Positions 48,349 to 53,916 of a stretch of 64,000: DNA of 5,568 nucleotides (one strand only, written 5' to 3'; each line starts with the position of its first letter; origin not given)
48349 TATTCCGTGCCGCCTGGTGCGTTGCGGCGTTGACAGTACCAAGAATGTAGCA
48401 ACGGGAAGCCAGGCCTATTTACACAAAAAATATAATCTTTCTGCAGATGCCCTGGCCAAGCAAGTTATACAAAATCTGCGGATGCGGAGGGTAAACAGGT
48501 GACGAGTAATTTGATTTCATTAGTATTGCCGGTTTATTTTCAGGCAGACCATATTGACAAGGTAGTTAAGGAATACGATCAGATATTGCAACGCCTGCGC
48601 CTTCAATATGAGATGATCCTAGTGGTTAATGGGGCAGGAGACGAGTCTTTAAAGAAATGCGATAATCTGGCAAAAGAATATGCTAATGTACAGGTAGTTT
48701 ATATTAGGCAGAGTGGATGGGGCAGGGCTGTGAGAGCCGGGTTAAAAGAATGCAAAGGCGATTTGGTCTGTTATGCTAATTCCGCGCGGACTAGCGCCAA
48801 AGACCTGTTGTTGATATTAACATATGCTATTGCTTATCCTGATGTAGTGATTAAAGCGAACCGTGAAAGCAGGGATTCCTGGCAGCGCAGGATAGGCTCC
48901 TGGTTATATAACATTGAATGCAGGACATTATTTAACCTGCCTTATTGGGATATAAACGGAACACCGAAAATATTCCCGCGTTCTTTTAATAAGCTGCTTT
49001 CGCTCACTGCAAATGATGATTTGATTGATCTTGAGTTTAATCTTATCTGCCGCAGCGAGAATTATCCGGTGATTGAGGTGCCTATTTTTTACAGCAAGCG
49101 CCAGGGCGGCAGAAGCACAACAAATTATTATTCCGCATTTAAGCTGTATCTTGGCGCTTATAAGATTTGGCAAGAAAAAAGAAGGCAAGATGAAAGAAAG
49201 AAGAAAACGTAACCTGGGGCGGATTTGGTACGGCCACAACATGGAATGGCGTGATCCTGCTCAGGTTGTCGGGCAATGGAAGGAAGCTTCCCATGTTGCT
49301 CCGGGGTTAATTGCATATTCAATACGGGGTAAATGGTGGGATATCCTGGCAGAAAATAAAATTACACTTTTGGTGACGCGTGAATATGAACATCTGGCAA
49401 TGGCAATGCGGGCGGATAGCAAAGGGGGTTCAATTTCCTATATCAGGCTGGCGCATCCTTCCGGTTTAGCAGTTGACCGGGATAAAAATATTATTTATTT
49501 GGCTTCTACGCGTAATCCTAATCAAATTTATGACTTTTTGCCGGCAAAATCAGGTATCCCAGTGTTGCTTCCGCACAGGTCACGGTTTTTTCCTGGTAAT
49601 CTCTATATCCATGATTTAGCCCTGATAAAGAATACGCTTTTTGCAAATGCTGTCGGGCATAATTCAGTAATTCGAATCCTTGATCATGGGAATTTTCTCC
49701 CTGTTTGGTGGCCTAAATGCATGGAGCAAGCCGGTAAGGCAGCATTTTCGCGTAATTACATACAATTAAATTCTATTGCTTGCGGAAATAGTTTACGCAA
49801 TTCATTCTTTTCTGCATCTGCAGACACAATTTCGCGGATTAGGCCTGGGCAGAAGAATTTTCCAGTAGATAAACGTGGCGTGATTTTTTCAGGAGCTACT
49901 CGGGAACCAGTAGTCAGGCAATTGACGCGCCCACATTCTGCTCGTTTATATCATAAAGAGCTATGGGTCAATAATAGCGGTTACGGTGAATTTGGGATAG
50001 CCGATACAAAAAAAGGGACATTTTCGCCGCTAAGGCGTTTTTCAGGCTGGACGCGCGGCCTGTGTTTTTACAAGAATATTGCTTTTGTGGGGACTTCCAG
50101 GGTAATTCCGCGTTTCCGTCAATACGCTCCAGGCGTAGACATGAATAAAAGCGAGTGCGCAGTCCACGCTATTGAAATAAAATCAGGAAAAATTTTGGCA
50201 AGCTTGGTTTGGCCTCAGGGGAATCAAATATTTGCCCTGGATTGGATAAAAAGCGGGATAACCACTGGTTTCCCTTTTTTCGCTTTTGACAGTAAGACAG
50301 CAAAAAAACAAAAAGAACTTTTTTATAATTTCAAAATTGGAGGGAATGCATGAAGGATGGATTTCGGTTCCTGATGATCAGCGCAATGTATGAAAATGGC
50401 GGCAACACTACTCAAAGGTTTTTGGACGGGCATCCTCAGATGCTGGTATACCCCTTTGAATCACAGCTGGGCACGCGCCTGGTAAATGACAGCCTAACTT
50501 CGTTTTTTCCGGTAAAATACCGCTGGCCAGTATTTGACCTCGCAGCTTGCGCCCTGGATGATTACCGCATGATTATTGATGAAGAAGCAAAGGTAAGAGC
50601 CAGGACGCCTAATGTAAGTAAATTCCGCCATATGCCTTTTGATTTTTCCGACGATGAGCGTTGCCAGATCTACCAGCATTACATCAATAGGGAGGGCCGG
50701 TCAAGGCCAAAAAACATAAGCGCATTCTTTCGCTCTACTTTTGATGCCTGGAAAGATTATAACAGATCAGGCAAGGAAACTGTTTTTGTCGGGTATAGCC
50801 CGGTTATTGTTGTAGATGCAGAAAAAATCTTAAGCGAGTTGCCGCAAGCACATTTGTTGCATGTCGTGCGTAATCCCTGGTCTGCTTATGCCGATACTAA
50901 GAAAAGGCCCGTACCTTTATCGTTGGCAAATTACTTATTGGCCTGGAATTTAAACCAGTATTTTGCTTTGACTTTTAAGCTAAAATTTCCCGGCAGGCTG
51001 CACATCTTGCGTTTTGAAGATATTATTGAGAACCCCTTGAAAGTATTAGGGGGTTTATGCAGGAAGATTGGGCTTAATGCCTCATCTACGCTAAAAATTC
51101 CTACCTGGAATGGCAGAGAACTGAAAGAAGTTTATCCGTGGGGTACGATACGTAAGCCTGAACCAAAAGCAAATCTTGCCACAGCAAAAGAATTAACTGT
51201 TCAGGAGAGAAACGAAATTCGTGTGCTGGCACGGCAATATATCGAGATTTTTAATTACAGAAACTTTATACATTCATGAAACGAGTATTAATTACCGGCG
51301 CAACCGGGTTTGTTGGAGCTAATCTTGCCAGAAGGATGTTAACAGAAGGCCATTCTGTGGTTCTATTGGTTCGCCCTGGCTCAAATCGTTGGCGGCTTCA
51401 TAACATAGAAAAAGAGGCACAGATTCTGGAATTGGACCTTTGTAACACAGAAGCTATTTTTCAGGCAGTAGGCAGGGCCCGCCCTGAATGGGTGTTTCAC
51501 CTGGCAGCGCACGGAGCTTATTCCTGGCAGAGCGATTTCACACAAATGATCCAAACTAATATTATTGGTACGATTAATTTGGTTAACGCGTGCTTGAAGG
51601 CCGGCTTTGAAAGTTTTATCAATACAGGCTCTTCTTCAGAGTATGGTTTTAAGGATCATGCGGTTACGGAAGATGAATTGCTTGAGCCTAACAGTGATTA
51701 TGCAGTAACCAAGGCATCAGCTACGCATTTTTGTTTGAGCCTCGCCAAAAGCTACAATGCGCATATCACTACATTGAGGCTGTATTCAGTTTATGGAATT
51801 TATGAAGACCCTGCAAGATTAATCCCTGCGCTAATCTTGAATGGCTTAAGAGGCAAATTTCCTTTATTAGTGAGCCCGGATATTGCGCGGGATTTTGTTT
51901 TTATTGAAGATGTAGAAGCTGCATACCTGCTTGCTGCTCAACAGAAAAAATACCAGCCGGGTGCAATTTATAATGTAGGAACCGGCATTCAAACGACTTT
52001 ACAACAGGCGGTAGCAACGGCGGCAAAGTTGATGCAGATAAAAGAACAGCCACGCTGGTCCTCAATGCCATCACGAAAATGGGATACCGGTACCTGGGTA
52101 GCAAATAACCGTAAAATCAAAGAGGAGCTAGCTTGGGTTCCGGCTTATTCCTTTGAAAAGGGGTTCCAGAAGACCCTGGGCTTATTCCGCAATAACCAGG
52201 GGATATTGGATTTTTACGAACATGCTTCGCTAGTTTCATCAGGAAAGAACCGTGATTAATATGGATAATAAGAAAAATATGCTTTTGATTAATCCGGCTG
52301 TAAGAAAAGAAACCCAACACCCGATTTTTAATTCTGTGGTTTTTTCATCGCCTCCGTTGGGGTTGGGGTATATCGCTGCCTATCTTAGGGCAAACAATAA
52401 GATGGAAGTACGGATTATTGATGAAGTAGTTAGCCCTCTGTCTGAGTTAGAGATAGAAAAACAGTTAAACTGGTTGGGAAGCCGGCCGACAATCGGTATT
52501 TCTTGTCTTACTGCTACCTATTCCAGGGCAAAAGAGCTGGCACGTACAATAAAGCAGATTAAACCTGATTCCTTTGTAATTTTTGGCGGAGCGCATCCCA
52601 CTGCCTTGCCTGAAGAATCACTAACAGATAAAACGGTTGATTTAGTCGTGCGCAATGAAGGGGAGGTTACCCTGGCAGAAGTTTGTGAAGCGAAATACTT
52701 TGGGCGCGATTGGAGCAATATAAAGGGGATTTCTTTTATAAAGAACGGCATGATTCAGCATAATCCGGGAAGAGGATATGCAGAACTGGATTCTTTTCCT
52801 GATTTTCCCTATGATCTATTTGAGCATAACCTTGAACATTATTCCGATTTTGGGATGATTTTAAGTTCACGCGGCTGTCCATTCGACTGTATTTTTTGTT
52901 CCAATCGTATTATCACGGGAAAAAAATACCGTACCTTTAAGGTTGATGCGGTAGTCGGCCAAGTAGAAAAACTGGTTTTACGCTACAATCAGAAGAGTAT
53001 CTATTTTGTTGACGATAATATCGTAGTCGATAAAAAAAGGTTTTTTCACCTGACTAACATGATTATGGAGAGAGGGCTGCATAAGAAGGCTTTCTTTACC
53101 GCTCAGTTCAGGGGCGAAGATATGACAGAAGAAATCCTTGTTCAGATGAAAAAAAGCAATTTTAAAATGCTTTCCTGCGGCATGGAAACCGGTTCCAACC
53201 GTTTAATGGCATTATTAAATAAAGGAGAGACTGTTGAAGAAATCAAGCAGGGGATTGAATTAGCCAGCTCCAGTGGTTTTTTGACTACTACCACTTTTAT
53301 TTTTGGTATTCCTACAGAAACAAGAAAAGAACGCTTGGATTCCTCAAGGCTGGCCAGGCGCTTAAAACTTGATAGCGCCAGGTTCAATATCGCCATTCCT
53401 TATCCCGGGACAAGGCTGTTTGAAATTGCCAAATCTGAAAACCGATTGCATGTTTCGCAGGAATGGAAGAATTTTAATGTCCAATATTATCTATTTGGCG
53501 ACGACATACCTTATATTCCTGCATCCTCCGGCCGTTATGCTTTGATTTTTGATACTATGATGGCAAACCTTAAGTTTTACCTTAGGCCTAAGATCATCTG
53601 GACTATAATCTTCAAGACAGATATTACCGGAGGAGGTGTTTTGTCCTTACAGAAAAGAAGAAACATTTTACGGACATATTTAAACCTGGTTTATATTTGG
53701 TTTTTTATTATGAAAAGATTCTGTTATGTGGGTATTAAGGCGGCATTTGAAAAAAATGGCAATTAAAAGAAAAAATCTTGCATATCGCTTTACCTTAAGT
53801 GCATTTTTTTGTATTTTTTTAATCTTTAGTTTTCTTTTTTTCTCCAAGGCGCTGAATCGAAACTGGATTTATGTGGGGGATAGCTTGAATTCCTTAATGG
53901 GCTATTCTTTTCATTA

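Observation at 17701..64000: About 46 kb, 43-gene, single-strand translationally coupled glycan super-operon behind one promoter and one EPS-type MarR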

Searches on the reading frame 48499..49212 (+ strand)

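Call 6: search_protein_families(library=pfam, proteins=[window:48499-49212:+], max_evalue=0.001)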
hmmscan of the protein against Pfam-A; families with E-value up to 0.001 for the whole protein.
window:48499-49212:+ (237 aa): 1 family
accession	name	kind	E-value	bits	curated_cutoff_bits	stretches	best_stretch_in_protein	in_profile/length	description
PF00535.33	Glycos_transf_2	-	5.8e-10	39.8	23.3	1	7-123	1-117/168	Glycosyl transferase family 2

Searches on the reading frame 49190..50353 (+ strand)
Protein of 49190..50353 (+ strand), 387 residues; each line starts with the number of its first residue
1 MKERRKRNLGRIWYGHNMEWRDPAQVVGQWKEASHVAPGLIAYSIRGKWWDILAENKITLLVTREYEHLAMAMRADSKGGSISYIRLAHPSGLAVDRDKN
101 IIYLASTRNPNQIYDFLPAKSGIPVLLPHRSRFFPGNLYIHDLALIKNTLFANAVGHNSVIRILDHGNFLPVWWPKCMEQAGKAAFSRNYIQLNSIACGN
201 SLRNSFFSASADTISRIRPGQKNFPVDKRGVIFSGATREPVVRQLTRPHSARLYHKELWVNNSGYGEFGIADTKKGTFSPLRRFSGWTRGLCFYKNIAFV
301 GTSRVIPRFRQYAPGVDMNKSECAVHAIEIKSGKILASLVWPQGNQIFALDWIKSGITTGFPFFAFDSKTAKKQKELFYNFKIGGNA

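Call 7: search_protein_families(library=pfam, proteins=[window:49190-50353:+], max_evalue=0.001)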
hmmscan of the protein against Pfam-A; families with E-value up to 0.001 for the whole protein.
window:49190-50353:+ (387 aa): 1 family
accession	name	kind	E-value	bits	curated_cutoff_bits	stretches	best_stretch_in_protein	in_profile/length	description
PF16261.11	DUF4915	-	1.2e-51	176.3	35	1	48-354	2-308/316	Domain of unknown function (DUF4915)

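Call 13: search_protein_families(library=ncbifam, proteins=[window:49190-50353:+], max_evalue=0.001)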
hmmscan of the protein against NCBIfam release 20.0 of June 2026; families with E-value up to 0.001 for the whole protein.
window:49190-50353:+ (387 aa): 1 family
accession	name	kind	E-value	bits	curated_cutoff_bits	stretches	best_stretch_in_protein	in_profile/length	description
TIGR03032.1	TIGR03032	hypoth_equivalog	1.2e-30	106.7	251.5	1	47-350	7-310/335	TIGR03032 family protein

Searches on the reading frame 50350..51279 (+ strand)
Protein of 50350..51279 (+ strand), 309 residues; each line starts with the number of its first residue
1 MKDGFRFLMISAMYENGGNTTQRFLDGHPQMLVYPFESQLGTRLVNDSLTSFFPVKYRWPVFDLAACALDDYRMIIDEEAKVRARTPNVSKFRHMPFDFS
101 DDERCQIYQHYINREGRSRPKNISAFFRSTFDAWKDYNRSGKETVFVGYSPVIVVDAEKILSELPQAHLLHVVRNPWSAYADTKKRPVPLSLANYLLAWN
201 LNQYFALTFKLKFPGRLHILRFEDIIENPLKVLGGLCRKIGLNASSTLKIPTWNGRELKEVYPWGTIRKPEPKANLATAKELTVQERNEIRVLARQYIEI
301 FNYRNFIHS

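Call 7: search_protein_families(library=pfam, proteins=[window:50350-51279:+], max_evalue=0.001)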
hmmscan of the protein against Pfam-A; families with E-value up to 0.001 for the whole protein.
window:50350-51279:+ (309 aa): 1 family
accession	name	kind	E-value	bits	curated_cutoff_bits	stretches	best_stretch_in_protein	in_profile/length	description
PF13469.12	Sulfotransfer_3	-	4e-10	40.8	27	1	135-243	92-213/216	Sulfotransferase family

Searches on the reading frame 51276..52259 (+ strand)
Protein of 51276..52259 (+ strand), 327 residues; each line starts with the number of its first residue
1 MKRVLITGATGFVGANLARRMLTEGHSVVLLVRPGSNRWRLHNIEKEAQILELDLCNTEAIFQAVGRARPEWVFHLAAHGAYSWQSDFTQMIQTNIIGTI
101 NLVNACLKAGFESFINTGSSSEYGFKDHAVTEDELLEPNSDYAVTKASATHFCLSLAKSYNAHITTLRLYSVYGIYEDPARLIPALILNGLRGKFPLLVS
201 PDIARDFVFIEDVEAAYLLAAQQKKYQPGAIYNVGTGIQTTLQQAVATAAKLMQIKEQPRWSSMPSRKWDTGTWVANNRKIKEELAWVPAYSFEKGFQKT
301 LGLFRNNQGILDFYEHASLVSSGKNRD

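Call 7: search_protein_families(library=pfam, proteins=[window:51276-52259:+], max_evalue=0.001)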
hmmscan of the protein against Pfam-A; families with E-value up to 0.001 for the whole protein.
window:51276-52259:+ (327 aa): 11 families
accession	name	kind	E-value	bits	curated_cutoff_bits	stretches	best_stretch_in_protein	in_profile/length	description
PF01370.27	Epimerase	-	3.4e-50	171.2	20.9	1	4-235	1-240/240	NAD dependent epimerase/dehydratase family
PF16363.11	GDP_Man_Dehyd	-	1.8e-44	153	27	1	5-300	1-332/332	GDP-mannose 4,6 dehydratase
PF01073.25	3Beta_HSD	-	1.4e-14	54.2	22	1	5-225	1-233/280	3-beta hydroxysteroid dehydrogenase/isomerase family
PF02719.21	Polysacc_synt_2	-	6.9e-12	45.6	20.2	1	4-160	1-156/293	Polysaccharide biosynthesis protein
PF04321.23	RmlD_sub_bind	-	7.7e-12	45.3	27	1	3-177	2-156/287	RmlD substrate binding domain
PF07993.18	NAD_binding_4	-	1.3e-10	41.3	20.1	1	6-48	1-46/258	Male sterility protein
PF13460.12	NAD_binding_10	-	4.7e-09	36.8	27.2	1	8-121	1-100/184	NAD(P)H-binding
PF00106.31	adh_short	-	2.9e-08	33.9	26.6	1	2-163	1-170/195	short chain dehydrogenase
PF05368.20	NmrA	-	4.1e-06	27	27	1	2-115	3-103/298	NmrA-like family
PF13561.12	adh_short_C2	-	0.00038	20.6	27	0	13-162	8-163/236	Enoyl-(Acyl carrier protein) reductase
PF08659.16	KR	-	0.00044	20.7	22.6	0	4-121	3-138/180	KR domain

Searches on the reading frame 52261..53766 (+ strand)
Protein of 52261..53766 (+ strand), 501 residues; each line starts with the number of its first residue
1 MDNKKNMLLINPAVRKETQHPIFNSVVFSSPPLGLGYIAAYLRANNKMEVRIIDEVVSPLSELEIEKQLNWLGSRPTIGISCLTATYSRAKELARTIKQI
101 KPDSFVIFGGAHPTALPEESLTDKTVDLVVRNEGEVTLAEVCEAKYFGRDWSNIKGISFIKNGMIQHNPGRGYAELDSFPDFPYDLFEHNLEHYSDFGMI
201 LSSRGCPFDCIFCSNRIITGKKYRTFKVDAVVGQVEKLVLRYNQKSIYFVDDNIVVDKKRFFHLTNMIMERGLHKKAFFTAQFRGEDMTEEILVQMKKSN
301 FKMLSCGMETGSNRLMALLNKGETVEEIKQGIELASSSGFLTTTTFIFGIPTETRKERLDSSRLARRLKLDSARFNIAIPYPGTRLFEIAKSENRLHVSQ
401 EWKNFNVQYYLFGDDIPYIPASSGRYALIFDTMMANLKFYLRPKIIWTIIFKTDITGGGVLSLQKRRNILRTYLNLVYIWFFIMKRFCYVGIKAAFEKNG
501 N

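Call 7: search_protein_families(library=pfam, proteins=[window:52261-53766:+], max_evalue=0.001)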
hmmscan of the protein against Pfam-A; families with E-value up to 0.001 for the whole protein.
window:52261-53766:+ (501 aa): 2 families
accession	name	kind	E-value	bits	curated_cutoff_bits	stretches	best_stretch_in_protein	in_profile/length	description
PF04055.27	Radical_SAM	-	2.4e-23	83.6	29.5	1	202-363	3-164/166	Radical SAM superfamily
PF02310.24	B12-binding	-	2.5e-19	69.7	32.1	1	22-141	4-120/121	B12 binding domain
